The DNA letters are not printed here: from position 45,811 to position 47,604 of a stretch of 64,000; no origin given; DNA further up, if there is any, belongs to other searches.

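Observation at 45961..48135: Split RNA end-healing and sealing cassette: kinase-ligase fusion plus separate metallophosphoesterase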

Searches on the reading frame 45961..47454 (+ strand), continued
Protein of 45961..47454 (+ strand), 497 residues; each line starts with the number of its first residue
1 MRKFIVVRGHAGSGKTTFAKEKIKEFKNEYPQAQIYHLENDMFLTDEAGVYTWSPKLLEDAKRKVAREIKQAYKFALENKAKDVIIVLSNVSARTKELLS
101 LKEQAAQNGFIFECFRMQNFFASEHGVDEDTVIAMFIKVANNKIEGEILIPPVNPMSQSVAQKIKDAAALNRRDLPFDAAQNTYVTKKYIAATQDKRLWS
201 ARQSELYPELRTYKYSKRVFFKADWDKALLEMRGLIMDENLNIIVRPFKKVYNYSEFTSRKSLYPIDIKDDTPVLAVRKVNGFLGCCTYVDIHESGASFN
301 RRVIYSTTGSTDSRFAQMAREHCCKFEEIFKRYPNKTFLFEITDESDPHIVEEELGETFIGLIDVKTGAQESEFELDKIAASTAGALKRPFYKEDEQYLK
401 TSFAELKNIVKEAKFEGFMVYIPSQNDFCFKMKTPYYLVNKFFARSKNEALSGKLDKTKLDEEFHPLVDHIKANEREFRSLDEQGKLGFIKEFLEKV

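Call 48: fold_search(model_id=the predicted structure, library=pdb)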
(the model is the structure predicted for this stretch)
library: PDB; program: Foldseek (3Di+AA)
matches with E <= 10: 1260; with E <= 0.001: 78
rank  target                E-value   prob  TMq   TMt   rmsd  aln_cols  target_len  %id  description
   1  8uch                  5.2e-09  1.00  0.36  0.45   6.9       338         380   16  Thermophilic RNA Ligase from Palaeococcus pacificus K92A + ATP (released 2024-02-21)
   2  9qw7_B                5.8e-09  1.00  0.40  0.51   9.2       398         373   17  The crystal structure of the adenyly transferase domain of Candida glabrata tRNA ligase (released 2025-09-17)
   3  8uce_A                8.3e-09  1.00  0.36  0.46   7.7       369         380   14  Thermophilic RNA Ligase from Palaeococcus pacificus + AMP (released 2024-02-21)
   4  8uci_B                1.3e-08  1.00  0.35  0.44   8.0       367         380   16  Thermophilic RNA Ligase from Palaeococcus pacificus K238G + AMP (released 2024-02-21)
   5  8ucg_A                1.5e-08  1.00  0.36  0.45   6.8       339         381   16  Thermophilic RNA Ligase from Palaeococcus pacificus K92A (released 2024-02-21)
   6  8ucg_B                2.6e-08  1.00  0.34  0.43   7.1       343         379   16  Thermophilic RNA Ligase from Palaeococcus pacificus K92A (released 2024-02-21)
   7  5d1o_A                5.0e-08  1.00  0.38  0.49   6.6       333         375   14  Archaeal ATP-dependent RNA ligase - form 1 (released 2016-03-09)
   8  5d1o_B                1.0e-07  1.00  0.40  0.51   6.8       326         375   13  Archaeal ATP-dependent RNA ligase - form 1 (released 2016-03-09)
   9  9r3w                  2.5e-07  1.00  0.39  0.33  11.7       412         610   18  Fungal tRNA ligase Trl1-LIG-KIN (released 2025-10-08)
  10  6vt3                  5.9e-06  1.00  0.26  0.37   9.7       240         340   12  Naegleria gruberi RNA ligase K326A mutant apo (released 2020-04-08)
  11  5cou                  6.7e-06  1.00  0.26  0.37  14.4       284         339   10  Structure and mechanism of a eukaryal nick-sealing RNA ligase K170M+ATP (released 2015-10-28)
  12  6vt4                  1.1e-05  1.00  0.26  0.36  10.2       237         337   14  Naegleria gruberi RNA ligase R149A mutant apo (released 2020-04-08)
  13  3a4l_A                2.2e-05  1.00  0.22  0.44  11.1       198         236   17  Crystal structure of archaeal O-phosphoseryl-tRNA(Sec) kinase (released 2009-10-20)
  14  3a4l_B                2.6e-05  1.00  0.22  0.43   8.7       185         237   17  Crystal structure of archaeal O-phosphoseryl-tRNA(Sec) kinase (released 2009-10-20)
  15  6vt0                  3.2e-05  1.00  0.27  0.38  10.1       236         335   11  Naegleria gruberi RNA ligase K170A mutant apo (released 2020-04-08)
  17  1ly1                  3.6e-05  1.00  0.23  0.66   3.7       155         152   19  Structure and Mechanism of T4 Polynucleotide Kinase (released 2002-07-17)
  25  9drz_C                6.9e-05  1.00  0.18  0.47  10.0       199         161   14  Structure of Lichtheimia corymbifera Kinase in complex with GDP and MG (released 2024-10-16)
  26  9drz_A                7.3e-05  1.00  0.18  0.47  10.1       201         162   14  Structure of Lichtheimia corymbifera Kinase in complex with GDP and MG (released 2024-10-16)
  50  4gp6_B                2.7e-04  1.00  0.23  0.62   4.3       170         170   11  Polynucleotide kinase (released 2012-11-14)
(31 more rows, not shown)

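Call 49: search_dna_similar(query=window:45961-47454:+, collection=phages, mode=protein, max_rows=25)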
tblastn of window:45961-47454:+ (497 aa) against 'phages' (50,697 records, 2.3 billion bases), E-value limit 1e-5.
Records with a match: 710; places in all: 711; records where one place covers at least 80% of the query: 0.
Best place of each record, by identity: <60% 710.
By first word of the organism name: Escherichia 199; Pseudomonas 175; Vibrio 83; Staphylococcus 49; Streptomyces 38; Klebsiella 36; Acinetobacter 24; Campylobacter 23; Aeromonas 13; Salmonella 13; and 25 more.
By host as written in the record: Escherichia coli 57; - 55; Pseudomonas aeruginosa 51; Vibrio harveyi BAA-1116 36; Escherichia coli K-12 MG1655 26; Pseudomonas aeruginosa PAO1 25; Campylobacter jejuni 21; Staphylococcus sp. 21; and 193 more.
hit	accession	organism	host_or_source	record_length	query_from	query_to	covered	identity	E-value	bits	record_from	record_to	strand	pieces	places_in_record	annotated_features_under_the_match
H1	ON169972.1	Pseudomonas phage EM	Pseudomonas aeruginosa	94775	6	468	77%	33.7%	9e-28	179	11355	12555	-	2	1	rnlA: RNA ligase | AAA domain-containing protein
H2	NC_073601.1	Pseudomonas phage EM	Pseudomonas aeruginosa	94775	6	468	77%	33.7%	9e-28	179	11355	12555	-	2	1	rnlA: RNA ligase | AAA domain-containing protein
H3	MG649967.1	Vibrio phage Thalassa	Vibrio harveyi BAA-1116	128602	210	496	58%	37.2%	3e-36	149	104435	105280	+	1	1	putative RNA ligase/tail attachment protein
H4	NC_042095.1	Vibrio phage Thalassa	Vibrio harveyi BAA-1116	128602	210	496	58%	37.2%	3e-36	149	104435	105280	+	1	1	putative RNA ligase/tail attachment protein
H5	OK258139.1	Pseudomonas phage COT4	Pseudomonas sp.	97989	210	496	58%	37.1%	3e-44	172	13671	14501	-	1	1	RNA ligase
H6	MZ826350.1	Pseudomonas phage M5.1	Pseudomonas syringae pv. Tomato 99TK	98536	210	496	58%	37.1%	3e-44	172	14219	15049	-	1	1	31: RNA ligase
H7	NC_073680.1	Pseudomonas phage M5.1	Pseudomonas syringae pv. Tomato 99TK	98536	210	496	58%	37.1%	3e-44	172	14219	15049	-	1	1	31: RNA ligase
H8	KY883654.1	Vibrio phage JSF10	Vibrio cholerae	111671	207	496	58%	36.5%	6e-34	142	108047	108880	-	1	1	RNA ligase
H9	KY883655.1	Vibrio phage JSF12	Vibrio cholerae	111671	207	496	58%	36.5%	6e-34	142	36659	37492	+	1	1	RNA ligase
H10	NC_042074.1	Vibrio phage JSF10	Vibrio cholerae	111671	207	496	58%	36.5%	6e-34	142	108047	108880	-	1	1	RNA ligase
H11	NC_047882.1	Vibrio phage JSF12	Vibrio cholerae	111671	207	496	58%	36.5%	6e-34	142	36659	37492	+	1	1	RNA ligase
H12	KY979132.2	Acidovorax phage ACP17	Acidovorax citrulli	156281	187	497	63%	34.0%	2e-39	158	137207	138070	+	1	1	RNA ligase | hypothetical protein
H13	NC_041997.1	Acidovorax phage ACP17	Acidovorax citrulli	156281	187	497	63%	34.0%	2e-39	158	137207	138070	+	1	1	RNA ligase | hypothetical protein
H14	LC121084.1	Ralstonia phage RSP15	-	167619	201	494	59%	35.6%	3e-40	161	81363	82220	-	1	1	metallophosphoesterase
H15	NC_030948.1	Ralstonia phage RSP15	-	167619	201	494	59%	35.6%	3e-40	161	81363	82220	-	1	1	metallophosphoesterase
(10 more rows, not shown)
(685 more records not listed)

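Call 51: get_annotated_region(hit=H3, flank=3500)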
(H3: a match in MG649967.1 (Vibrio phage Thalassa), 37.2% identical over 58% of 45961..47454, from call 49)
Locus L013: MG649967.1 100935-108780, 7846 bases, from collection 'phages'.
description: Vibrio phage Thalassa, complete genome.
organism: Vibrio phage Thalassa (NCBI taxid 2570301)
taxonomy: Viruses; Duplodnaviria; Heunggongvirae; Uroviricota; Caudoviricetes; Demerecviridae; Ermolyevavirinae; Thalassavirus; Thalassavirus thalassa
host: Vibrio harveyi BAA-1116; source: Chesapeake Bay Oyster; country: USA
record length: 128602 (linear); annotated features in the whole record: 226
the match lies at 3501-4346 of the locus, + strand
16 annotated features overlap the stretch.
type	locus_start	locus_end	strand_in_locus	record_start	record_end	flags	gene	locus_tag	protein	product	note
CDS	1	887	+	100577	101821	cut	-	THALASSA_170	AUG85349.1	hypothetical protein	gp170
CDS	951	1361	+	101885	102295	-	-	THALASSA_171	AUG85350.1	hypothetical protein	gp171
CDS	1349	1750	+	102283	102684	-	-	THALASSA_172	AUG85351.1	hypothetical protein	gp172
CDS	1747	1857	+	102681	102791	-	-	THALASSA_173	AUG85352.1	hypothetical protein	gp173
CDS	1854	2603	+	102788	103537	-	-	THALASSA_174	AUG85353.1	hypothetical protein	gp174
CDS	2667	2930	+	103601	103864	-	-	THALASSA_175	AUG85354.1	hypothetical protein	gp175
CDS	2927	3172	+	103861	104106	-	-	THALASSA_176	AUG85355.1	hypothetical protein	gp176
CDS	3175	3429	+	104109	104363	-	-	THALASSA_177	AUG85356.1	hypothetical protein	gp177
CDS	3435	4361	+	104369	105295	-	-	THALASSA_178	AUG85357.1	putative RNA ligase/tail attachment protein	gp178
CDS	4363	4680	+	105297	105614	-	-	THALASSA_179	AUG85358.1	hypothetical protein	gp179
CDS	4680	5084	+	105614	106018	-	-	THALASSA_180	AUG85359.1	hypothetical protein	gp180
CDS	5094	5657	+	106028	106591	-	-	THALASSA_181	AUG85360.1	hypothetical protein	gp181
CDS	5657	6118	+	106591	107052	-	-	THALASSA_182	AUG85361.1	hypothetical protein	gp182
CDS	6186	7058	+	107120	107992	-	-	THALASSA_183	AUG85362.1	ribose-phosphate pyrophosphokinase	gp183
CDS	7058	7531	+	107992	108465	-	-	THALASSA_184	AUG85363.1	hypothetical protein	gp184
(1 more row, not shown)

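Call 52: get_annotated_region(hit=H1, flank=3500)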
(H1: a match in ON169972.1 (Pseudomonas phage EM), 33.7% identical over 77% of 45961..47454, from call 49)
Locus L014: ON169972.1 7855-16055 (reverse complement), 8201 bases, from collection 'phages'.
description: Pseudomonas phage EM, complete genome.
organism: Pseudomonas phage EM (NCBI taxid 2936914)
taxonomy: Viruses; Duplodnaviria; Heunggongvirae; Uroviricota; Caudoviricetes; Pakpunavirus
host: Pseudomonas aeruginosa; source: Lake Baldwin; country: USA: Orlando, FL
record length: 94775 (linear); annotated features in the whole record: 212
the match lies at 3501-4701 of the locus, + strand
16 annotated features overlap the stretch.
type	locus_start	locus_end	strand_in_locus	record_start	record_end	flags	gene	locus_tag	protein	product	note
CDS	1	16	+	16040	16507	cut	-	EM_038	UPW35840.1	hypothetical protein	-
CDS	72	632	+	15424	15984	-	-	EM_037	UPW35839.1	lytic transglycosylase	-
CDS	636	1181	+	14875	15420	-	-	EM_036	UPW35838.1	bifunctional GTP diphosphokinase/guanosine-3',5'-bis pyrophosphate 3'-pyrophosphohydrolase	-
CDS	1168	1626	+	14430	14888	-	-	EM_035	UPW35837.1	hypothetical protein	-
CDS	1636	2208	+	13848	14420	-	-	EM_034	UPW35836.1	metallophosphatase domain-containing protein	-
CDS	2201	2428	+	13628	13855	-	-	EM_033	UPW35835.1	hypothetical protein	-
CDS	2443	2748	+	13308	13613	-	-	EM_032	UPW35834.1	helix-turn-helix domain-containing protein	-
CDS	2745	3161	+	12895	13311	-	-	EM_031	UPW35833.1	hypothetical protein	-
CDS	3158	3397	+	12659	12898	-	-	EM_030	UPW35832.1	hypothetical protein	-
CDS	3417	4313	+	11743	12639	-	rnlA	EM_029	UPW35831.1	RNA ligase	-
CDS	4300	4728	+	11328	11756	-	-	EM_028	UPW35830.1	AAA domain-containing protein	-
CDS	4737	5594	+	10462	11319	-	-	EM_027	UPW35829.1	baseplate protein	-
CDS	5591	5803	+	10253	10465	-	-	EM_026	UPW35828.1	hypothetical protein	-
CDS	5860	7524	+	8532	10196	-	-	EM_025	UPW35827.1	putative nicotinate phosphoribosyltransferase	-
CDS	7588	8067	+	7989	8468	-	-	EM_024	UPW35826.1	Macro_Poa1p_like domain-containing protein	-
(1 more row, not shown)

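Call 53: get_annotated_region(hit=H14, flank=3500)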
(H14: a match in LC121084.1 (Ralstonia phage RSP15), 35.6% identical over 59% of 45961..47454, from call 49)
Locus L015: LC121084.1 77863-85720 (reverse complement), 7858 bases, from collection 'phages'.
description: Ralstonia phage RSP15 DNA, complete genome.
organism: Ralstonia phage RSP15 (NCBI taxid 1785960)
taxonomy: Viruses; Duplodnaviria; Heunggongvirae; Uroviricota; Caudoviricetes; Ackermannviridae
host: -; source: -; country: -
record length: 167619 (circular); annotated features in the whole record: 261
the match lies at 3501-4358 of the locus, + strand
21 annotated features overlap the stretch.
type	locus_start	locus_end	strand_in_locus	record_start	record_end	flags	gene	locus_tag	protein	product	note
CDS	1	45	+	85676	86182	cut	-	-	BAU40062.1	HNH endonuclease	ORF104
tRNA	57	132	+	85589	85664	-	-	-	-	tRNA-Thr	-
tRNA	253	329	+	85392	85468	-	-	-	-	tRNA-Ile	-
tRNA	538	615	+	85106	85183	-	-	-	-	tRNA-Gly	-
tRNA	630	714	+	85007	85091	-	-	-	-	tRNA-Leu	-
CDS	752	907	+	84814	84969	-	-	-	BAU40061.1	hypothetical protein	ORF103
CDS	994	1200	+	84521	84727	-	-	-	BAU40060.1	hypothetical protein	ORF102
CDS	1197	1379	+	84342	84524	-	-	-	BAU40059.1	hypothetical protein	ORF101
CDS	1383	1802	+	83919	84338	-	-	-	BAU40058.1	hypothetical protein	ORF100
CDS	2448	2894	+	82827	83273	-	-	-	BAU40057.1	hypothetical protein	ORF099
CDS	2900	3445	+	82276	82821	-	-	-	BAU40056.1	NEDD4-binding protein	ORF098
CDS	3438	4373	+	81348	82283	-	-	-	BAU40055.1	metallophosphoesterase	ORF097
CDS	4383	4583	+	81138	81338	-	-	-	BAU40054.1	hypothetical protein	ORF096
CDS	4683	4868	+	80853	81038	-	-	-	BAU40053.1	hypothetical protein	ORF095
CDS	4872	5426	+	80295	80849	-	-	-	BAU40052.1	metallophosphoesterase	ORF094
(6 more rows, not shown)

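Call 64: search_protein_families(library=pfam, proteins=[L003:7217-7978:+, L007:7137-7973:+, L005:9863-10327:+, L005:11148-12023:+, L009:9502-10182:+, L011:3719-4519:+, L010:12633-13589:+, L009:7129-7599:+], max_evalue=0.01)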
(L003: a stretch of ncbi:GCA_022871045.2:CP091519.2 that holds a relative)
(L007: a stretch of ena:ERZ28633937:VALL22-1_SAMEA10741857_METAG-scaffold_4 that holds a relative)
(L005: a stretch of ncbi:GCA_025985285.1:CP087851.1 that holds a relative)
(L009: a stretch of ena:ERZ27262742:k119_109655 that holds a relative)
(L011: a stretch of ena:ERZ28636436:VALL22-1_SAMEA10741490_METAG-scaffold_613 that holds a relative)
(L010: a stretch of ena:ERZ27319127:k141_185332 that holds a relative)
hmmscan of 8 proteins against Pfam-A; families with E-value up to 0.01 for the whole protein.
L003:7217-7978:+ (253 aa): 1 family
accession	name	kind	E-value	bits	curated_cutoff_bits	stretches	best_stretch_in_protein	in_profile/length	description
PF12997.12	DUF3881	-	0.005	16.6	27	0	167-244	208-283/283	Domain of unknown function, E. rectale Gene description (DUF3881)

L007:7137-7973:+ (278 aa): 0 families

L005:9863-10327:+ (154 aa): 0 families

L005:11148-12023:+ (291 aa): 1 family
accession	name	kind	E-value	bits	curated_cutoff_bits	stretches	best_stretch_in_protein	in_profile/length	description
PF00992.25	Troponin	-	0.0036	18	26.2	0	18-73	40-95/134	Troponin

L009:9502-10182:+ (226 aa): 2 families
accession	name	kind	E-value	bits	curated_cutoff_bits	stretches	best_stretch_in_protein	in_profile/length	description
PF22491.1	DUF6988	-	7.1e-41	140.3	27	1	44-214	2-167/167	Family of unknown function (DUF6988)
PF18928.5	DUF5677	-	0.0044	17.5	27.1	0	39-88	4-53/166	Family of unknown function (DUF5677)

L011:3719-4519:+ (266 aa): 0 families

L010:12633-13589:+ (318 aa): 2 families
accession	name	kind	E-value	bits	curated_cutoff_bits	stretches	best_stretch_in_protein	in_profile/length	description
PF00149.33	Metallophos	-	1.1e-06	29.7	21.5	1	2-146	3-189/191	Calcineurin-like phosphoesterase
PF12850.12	Metallophos_2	-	6.3e-06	26.7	27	1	6-158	7-129/154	Calcineurin-like phosphoesterase superfamily domain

L009:7129-7599:+ (156 aa): 1 family
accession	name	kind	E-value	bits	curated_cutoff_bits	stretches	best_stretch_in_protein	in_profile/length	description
PF20935.2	DUF6847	-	1.8e-51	174.2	27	1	10-149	1-140/141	Family of unknown function (DUF6847)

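Call 70: search_protein_families(library=pfam, alignment_id=A2, max_evalue=0.01)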
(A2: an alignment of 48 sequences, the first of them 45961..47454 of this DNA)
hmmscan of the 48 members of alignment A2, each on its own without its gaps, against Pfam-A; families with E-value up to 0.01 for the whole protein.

A. member 1, window:45961-47454:+ (497 aa): 3 families
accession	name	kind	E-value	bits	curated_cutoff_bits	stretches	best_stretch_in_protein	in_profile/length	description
PF13401.12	AAA_22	-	0.0031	18.3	27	1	2-106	5-79/130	AAA domain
PF13671.12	AAA_33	-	0.0039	17.9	27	1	5-96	2-85/143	AAA domain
PF13238.12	AAA_18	-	0.0059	17.5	29.4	0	5-86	1-77/128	AAA domain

B. families by the number of members that match (of 48 scanned): 29 families (the first 25 are shown)
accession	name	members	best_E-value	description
PF13671.12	AAA_33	45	7.2e-09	AAA domain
PF09511.15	RNA_lig_T4_1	42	2.5e-14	RNA ligase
PF20720.3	nSTAND3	21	6.2e-05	Novel STAND NTPase 3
PF06414.18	Zeta_toxin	18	1.7e-07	Zeta toxin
PF13173.12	AAA_14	12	8.7e-05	AAA domain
PF13401.12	AAA_22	11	0.00011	AAA domain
PF13238.12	AAA_18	9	0.00079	AAA domain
PF08433.16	KTI12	6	0.003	Chromatin associated protein KTI12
PF00910.28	RNA_helicase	5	0.0013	RNA helicase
PF13191.12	AAA_16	4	4.4e-05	AAA ATPase domain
PF25199.1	nSTAND_NTPase5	3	0.00088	Novel STAND NTPase 5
PF05729.18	NACHT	3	0.0055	NACHT domain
PF01637.24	ATPase_2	2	0.00056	ATPase domain predominantly from Archaea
PF04851.21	ResIII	2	0.00088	Type III restriction enzyme, res subunit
PF02283.22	CobU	2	0.00098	Cobinamide kinase / cobinamide phosphate guanyltransferase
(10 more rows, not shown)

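Call 81: search_protein_families(library=padloc, proteins=[window:45961-47454:+], max_evalue=0.01)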
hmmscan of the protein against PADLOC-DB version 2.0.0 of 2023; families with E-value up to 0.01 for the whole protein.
window:45961-47454:+ (497 aa): 2 families
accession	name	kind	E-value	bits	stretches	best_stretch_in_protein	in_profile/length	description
PDLC02911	VakA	-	0.0017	16.9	1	1-33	1-33/163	-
PDLC04140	mad8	-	0.0033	15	0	1-42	26-67/314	mads_8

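Call 85: find_encoding_contigs(protein=P0080, flank=8000, max_places=1)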
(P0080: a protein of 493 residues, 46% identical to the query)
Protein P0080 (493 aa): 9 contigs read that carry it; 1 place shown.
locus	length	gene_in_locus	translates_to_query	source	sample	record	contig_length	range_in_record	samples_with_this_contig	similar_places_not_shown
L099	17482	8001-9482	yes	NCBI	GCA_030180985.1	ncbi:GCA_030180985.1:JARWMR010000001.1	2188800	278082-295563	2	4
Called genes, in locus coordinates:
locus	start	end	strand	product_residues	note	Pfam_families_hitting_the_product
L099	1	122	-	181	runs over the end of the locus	-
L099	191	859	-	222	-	PF07239:OpcA (weak)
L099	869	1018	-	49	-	-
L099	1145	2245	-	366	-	PF01264:Chorismate_synt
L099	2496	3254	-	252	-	PF00753:Lactamase_B, PF16123:HAGH_C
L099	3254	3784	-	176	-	PF00293:NUDIX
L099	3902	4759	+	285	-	PF05661:DUF808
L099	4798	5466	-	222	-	PF13386:DsbD_2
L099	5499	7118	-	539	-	PF06956:RtcR, PF00158:Sigma54_activat, PF01078:Mg_chelatase (faint), PF14532:Sigma54_activ_2, PF00004:AAA (weak), PF07728:AAA_5 (weak), PF25601:AAA_lid_14 (weak)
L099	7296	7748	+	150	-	PF20935:DUF6847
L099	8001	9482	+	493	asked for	PF09511:RNA_lig_T4_1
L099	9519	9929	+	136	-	-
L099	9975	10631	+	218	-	-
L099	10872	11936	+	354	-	PF03741:TerC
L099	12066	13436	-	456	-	PF05525:Branch_AA_trans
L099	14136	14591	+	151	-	PF00692:dUTPase, PF22769:DCD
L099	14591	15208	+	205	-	PF01812:5-FTHF_cyc-lig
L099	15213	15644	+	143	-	PF00892:EamA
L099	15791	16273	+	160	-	PF04073:tRNA_edit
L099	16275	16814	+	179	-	PF08238:Sel1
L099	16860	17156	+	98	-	PF01985:CRS1_YhbY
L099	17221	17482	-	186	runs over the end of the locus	PF00156:Pribosyltran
